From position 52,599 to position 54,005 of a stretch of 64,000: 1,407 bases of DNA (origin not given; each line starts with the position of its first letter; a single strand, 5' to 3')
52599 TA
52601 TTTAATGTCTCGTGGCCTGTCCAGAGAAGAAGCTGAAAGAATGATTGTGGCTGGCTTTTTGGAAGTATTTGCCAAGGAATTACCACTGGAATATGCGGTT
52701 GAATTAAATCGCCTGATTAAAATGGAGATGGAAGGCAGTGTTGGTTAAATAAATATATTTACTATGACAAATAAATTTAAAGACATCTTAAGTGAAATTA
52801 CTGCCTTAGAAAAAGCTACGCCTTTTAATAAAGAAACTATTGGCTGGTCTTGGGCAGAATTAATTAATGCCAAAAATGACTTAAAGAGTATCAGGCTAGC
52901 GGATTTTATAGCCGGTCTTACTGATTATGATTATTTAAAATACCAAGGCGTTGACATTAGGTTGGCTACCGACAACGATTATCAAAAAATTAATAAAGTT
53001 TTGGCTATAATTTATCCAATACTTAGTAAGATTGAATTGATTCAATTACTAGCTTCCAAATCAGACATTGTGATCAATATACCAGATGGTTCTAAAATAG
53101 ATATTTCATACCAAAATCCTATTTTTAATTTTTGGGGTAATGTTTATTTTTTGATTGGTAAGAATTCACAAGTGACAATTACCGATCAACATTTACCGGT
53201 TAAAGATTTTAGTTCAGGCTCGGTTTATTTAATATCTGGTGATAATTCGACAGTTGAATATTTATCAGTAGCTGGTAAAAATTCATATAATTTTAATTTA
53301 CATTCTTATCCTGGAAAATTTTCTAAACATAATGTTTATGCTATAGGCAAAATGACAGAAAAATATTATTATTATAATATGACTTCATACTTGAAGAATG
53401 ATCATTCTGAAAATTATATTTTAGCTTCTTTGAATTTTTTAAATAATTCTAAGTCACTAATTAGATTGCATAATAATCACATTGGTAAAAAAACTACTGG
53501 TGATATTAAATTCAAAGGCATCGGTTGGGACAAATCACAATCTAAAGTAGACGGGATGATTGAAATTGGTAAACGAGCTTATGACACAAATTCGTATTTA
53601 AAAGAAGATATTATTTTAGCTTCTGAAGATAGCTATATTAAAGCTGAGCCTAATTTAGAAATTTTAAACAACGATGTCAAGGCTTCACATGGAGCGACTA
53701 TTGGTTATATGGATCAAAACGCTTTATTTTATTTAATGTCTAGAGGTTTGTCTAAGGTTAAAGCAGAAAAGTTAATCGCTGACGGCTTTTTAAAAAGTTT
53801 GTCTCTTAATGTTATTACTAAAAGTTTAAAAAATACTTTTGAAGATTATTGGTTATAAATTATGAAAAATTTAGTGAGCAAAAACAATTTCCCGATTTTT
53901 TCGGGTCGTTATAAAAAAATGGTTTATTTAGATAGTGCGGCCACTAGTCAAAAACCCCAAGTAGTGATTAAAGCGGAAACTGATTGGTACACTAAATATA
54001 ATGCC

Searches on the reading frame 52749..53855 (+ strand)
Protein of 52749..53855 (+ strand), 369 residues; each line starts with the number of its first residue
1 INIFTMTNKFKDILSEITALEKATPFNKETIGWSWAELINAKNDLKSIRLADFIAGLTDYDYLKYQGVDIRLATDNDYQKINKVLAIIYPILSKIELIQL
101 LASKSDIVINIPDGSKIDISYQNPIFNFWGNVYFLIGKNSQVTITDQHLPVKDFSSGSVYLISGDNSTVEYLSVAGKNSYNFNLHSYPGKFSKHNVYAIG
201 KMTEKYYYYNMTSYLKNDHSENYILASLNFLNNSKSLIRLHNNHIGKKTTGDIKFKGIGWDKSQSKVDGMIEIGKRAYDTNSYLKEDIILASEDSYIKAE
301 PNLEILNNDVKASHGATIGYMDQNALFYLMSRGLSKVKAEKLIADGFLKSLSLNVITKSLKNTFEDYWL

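Call 84: search_protein_families(library=pfam, proteins=[window:52749-53855:+], max_evalue=0.1)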
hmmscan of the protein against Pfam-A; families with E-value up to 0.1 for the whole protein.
window:52749-53855:+ (369 aa): 2 families
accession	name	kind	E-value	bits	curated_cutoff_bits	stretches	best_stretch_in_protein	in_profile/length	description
PF01458.23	SUFBD_core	-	4e-41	141.4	27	1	132-347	14-232/232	SUF system FeS cluster assembly, SufBD core domain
PF22306.1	PAV1-137_bromodom-like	-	0.068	13.6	27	0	29-95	25-89/115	PAV1-137, bromodomain-like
